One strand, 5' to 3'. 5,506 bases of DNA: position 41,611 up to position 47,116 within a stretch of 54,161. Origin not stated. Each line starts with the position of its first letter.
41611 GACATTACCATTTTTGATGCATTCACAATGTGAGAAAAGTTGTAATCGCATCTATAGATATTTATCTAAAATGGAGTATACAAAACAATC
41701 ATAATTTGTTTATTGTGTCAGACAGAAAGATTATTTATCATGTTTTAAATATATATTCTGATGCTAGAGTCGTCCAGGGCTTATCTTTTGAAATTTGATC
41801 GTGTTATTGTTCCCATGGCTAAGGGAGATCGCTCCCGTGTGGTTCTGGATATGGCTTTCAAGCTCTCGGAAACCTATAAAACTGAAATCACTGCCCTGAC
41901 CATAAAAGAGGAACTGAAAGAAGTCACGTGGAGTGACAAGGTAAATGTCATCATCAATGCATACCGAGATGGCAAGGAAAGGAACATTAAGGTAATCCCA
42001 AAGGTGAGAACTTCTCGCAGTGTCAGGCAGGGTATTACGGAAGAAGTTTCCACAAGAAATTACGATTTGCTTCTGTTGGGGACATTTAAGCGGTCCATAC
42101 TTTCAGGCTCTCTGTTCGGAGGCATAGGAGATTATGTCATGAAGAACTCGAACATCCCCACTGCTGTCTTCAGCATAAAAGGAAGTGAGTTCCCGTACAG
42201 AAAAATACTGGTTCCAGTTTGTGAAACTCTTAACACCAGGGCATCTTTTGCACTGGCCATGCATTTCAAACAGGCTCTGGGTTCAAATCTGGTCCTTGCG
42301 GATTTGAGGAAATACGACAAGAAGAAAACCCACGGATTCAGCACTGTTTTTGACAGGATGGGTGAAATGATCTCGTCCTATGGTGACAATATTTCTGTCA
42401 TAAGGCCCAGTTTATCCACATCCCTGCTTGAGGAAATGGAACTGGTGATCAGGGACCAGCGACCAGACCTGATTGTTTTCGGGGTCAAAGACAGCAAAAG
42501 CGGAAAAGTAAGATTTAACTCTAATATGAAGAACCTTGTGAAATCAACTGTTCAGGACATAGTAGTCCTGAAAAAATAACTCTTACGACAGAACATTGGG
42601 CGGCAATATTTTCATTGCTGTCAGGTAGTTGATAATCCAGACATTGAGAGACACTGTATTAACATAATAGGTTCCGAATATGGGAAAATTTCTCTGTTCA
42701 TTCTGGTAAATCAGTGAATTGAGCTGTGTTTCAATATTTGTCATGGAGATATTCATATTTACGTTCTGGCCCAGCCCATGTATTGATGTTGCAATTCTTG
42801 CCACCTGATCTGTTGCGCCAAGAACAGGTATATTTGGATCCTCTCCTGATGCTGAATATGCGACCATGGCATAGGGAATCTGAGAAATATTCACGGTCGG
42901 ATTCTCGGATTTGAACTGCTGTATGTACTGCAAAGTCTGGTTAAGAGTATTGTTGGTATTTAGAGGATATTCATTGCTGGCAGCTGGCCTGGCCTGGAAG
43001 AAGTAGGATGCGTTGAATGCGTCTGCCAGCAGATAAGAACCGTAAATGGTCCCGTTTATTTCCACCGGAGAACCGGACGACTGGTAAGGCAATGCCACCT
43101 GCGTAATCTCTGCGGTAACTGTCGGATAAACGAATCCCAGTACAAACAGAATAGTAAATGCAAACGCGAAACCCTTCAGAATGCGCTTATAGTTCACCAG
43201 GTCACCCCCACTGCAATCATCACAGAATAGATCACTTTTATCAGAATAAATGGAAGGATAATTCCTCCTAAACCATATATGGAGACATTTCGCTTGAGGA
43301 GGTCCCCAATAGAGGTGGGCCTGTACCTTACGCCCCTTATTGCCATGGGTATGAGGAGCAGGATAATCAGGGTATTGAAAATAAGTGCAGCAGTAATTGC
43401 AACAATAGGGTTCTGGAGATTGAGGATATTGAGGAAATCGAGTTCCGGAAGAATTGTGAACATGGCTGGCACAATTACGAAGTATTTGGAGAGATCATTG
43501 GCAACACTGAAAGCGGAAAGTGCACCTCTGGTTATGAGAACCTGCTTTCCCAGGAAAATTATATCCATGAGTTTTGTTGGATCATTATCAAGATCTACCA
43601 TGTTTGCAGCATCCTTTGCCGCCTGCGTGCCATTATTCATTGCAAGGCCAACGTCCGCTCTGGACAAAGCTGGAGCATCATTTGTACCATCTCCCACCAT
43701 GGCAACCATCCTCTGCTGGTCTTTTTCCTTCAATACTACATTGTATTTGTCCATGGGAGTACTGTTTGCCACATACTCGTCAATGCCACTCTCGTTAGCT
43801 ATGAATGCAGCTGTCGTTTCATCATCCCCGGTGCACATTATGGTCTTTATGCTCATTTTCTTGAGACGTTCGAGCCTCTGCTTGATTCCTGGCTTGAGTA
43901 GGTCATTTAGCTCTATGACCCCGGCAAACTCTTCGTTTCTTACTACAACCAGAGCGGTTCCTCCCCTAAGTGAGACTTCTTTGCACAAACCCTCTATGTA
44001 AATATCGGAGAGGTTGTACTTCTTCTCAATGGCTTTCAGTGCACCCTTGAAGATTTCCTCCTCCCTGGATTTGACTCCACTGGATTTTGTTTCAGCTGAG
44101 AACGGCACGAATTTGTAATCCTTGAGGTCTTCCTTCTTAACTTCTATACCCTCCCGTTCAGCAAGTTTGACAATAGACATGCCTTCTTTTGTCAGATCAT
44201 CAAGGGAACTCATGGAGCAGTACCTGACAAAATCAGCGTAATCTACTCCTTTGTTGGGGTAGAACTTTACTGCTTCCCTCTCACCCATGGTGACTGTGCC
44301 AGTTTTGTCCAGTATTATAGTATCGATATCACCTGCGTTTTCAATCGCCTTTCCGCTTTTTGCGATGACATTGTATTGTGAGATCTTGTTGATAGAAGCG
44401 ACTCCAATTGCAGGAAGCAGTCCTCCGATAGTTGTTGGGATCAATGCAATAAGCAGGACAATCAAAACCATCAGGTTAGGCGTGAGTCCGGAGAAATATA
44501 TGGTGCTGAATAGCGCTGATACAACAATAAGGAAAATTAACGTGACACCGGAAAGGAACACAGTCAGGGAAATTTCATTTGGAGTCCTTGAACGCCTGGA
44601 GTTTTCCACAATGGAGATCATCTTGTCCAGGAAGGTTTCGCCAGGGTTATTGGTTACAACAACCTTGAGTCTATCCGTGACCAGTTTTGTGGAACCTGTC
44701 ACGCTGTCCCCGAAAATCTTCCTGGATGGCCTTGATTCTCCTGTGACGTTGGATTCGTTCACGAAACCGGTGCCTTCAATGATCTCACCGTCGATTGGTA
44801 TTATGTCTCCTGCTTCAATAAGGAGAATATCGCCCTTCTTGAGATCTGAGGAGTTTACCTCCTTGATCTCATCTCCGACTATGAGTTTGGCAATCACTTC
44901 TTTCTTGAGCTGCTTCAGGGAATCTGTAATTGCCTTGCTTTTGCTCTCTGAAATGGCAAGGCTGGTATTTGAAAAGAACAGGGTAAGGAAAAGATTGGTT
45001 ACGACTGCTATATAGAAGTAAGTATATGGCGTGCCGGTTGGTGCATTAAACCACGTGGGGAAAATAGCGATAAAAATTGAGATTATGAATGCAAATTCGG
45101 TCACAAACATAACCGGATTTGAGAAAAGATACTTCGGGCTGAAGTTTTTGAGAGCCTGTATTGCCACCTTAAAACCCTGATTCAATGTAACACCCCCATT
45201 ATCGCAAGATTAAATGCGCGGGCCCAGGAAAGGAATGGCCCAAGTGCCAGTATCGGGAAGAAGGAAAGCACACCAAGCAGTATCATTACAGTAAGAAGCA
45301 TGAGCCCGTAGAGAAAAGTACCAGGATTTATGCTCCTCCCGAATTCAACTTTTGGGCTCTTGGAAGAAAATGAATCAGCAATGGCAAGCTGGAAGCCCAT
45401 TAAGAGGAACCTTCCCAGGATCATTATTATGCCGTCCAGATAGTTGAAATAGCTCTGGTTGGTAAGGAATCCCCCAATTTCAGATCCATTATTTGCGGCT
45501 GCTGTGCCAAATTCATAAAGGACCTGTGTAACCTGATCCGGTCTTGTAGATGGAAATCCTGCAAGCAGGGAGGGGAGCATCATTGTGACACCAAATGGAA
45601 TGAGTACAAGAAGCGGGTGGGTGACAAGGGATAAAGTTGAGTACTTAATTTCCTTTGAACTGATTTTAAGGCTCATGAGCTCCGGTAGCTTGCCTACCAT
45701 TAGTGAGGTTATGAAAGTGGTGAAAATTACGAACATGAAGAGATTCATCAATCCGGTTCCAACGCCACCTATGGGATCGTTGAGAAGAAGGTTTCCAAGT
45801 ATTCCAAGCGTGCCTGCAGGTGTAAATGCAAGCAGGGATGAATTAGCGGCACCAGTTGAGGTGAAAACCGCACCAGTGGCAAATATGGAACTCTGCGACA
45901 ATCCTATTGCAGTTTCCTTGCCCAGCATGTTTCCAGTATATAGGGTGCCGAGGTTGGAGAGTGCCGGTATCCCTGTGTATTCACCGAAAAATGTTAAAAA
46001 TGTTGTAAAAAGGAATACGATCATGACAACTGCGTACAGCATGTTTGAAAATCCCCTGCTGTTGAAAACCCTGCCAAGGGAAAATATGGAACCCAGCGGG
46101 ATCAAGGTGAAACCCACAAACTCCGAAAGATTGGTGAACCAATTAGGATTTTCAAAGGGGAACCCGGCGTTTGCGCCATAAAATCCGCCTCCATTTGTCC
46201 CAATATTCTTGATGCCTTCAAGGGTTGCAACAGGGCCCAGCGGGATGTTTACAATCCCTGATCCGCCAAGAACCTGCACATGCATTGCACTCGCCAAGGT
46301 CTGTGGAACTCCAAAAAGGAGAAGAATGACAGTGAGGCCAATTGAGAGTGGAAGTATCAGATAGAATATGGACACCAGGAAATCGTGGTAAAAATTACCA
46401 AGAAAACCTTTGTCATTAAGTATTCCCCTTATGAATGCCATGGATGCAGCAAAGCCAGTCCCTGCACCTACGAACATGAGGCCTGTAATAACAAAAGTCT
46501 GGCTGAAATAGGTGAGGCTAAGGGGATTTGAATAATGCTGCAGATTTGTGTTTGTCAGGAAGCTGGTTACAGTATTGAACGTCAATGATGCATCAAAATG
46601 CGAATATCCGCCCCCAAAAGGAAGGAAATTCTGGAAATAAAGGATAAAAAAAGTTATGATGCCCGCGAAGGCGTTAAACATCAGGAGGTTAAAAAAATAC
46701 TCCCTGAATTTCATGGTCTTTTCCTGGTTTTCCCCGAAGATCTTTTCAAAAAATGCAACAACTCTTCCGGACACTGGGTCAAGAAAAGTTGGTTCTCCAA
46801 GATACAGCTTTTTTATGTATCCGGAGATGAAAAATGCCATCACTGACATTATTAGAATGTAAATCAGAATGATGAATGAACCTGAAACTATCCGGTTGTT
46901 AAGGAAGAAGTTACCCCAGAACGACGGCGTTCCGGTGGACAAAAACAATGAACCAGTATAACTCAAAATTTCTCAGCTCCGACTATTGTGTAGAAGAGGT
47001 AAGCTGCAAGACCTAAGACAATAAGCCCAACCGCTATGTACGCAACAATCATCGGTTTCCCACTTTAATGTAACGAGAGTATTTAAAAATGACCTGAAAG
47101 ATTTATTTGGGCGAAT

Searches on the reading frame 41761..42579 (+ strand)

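Call 84: search_protein_families(library=pfam, proteins=[window:41761-42579:+], max_evalue=0.0001)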
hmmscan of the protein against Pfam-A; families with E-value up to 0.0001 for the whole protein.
window:41761-42579:+ (272 aa): 1 family
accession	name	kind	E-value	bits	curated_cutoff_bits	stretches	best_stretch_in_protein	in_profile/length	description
PF00582.32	Usp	-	3.8e-16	60.3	24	1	12-136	2-139/141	Universal stress protein family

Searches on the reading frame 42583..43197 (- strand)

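Call 84: search_protein_families(library=pfam, proteins=[window:42583-43197:-], max_evalue=0.0001)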
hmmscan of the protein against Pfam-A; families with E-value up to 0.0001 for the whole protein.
window:42583-43197:- (204 aa): 1 family
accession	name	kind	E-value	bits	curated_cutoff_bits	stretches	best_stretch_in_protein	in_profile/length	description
PF02669.20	KdpC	-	7.4e-30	104.5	24.1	1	8-186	3-178/182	K+-transporting ATPase, c chain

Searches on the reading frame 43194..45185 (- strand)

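Call 84: search_protein_families(library=pfam, proteins=[window:43194-45185:-], max_evalue=0.0001)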
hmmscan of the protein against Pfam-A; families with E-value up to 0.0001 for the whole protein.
window:43194-45185:- (663 aa): 3 families
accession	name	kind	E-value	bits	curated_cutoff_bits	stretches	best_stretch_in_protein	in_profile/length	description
PF00122.25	E1-E2_ATPase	-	3.7e-34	118.2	28.1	1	98-268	6-178/181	E1-E2 ATPase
PF00702.32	Hydrolase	-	3.5e-23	83.4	26.4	1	287-511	1-191/191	haloacid dehalogenase-like hydrolase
PF08282.18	Hydrolase_3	-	6.7e-06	26.4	20.9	1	491-535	203-247/255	haloacid dehalogenase-like hydrolase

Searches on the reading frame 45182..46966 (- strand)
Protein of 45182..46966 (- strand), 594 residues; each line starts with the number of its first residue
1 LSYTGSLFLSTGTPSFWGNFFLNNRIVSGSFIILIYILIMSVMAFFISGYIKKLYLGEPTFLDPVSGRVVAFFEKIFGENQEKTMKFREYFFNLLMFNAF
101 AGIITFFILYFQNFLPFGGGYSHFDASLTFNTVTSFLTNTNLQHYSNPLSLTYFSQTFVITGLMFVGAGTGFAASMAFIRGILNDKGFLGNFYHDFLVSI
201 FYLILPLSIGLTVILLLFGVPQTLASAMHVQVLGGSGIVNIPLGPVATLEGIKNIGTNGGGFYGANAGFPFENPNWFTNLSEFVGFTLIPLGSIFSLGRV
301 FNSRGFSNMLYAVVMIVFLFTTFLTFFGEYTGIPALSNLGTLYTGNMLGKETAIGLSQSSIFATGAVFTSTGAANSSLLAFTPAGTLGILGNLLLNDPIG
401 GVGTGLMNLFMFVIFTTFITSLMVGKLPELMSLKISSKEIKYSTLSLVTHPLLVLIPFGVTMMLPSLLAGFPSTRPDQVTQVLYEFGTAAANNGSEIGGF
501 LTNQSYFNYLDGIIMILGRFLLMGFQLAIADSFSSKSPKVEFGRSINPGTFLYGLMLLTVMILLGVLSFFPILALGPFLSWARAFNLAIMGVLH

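Call 84: search_protein_families(library=pfam, proteins=[window:45182-46966:-], max_evalue=0.0001)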
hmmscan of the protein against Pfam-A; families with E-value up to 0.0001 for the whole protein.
window:45182-46966:- (594 aa): 1 family
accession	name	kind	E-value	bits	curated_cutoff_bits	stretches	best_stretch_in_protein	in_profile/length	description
PF03814.21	KdpA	-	9.7e-159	529.5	22.6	1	35-578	2-544/548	Potassium-transporting ATPase A subunit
